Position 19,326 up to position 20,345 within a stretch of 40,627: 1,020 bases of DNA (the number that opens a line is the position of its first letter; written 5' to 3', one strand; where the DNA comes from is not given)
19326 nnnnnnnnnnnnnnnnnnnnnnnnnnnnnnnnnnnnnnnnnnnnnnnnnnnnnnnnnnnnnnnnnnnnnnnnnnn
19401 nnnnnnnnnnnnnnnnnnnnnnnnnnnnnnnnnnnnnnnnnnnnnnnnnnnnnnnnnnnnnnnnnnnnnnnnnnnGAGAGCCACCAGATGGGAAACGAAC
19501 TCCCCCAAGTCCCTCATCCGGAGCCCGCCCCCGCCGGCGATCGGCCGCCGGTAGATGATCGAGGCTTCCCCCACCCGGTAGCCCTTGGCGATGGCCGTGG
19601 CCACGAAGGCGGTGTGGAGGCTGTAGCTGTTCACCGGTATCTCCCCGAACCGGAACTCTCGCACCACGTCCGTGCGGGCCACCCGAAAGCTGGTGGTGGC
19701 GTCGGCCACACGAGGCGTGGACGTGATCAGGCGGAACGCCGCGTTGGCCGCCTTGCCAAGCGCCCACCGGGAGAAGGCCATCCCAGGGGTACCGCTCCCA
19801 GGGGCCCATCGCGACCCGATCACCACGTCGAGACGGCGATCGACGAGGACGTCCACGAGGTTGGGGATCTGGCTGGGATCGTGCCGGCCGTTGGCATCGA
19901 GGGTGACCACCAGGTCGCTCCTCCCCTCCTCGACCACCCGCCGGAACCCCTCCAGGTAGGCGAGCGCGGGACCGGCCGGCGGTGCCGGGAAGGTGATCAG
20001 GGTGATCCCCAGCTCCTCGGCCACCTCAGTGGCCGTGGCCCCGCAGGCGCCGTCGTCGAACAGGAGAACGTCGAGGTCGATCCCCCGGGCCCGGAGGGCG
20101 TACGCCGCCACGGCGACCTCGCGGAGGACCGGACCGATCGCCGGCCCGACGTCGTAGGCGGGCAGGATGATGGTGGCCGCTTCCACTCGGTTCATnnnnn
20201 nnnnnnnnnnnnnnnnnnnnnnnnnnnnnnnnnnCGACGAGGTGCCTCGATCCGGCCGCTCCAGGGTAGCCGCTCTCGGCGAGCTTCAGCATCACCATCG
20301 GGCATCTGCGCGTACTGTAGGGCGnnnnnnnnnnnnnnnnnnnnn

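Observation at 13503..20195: Six-gene operon joined by ATGA/GTGA overlaps: GT2-MTase, GT2, CE4, GT2, GT-C-like, GT2, matching the logic of a lipid-linked amino-sugar donor pathway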

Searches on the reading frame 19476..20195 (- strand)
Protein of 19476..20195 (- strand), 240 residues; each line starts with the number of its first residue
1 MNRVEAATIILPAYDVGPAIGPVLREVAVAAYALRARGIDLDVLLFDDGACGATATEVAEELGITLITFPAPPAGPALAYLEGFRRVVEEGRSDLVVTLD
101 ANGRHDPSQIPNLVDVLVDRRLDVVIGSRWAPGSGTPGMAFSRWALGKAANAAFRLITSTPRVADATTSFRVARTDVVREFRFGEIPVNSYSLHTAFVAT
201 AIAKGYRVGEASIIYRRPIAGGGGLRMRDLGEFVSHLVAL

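Call 36: search_solved_structures(query=window:19476-20195:-, max_evalue=0.05, show_alignments=5)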
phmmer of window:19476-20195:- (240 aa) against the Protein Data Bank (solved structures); distinct sequences matched with E-value up to 0.05: 4.
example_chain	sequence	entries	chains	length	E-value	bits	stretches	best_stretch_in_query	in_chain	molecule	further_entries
5mlz_A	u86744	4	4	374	4.5e-07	33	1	36-184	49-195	Dolichol monophosphate mannose synthase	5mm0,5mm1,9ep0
9hwj_A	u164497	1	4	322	0.00021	24.2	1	4-125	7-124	Undecaprenyl-phosphate 4-deoxy-4-formamido-L-arabinose transferase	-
9bhc_C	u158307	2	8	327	0.00026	23.9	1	5-125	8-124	Undecaprenyl-phosphate 4-deoxy-4-formamido-L-arabinose transferase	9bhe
8vxh_A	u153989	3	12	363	0.00033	23.6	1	5-125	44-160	Undecaprenyl-phosphate 4-deoxy-4-formamido-L-arabinose transferase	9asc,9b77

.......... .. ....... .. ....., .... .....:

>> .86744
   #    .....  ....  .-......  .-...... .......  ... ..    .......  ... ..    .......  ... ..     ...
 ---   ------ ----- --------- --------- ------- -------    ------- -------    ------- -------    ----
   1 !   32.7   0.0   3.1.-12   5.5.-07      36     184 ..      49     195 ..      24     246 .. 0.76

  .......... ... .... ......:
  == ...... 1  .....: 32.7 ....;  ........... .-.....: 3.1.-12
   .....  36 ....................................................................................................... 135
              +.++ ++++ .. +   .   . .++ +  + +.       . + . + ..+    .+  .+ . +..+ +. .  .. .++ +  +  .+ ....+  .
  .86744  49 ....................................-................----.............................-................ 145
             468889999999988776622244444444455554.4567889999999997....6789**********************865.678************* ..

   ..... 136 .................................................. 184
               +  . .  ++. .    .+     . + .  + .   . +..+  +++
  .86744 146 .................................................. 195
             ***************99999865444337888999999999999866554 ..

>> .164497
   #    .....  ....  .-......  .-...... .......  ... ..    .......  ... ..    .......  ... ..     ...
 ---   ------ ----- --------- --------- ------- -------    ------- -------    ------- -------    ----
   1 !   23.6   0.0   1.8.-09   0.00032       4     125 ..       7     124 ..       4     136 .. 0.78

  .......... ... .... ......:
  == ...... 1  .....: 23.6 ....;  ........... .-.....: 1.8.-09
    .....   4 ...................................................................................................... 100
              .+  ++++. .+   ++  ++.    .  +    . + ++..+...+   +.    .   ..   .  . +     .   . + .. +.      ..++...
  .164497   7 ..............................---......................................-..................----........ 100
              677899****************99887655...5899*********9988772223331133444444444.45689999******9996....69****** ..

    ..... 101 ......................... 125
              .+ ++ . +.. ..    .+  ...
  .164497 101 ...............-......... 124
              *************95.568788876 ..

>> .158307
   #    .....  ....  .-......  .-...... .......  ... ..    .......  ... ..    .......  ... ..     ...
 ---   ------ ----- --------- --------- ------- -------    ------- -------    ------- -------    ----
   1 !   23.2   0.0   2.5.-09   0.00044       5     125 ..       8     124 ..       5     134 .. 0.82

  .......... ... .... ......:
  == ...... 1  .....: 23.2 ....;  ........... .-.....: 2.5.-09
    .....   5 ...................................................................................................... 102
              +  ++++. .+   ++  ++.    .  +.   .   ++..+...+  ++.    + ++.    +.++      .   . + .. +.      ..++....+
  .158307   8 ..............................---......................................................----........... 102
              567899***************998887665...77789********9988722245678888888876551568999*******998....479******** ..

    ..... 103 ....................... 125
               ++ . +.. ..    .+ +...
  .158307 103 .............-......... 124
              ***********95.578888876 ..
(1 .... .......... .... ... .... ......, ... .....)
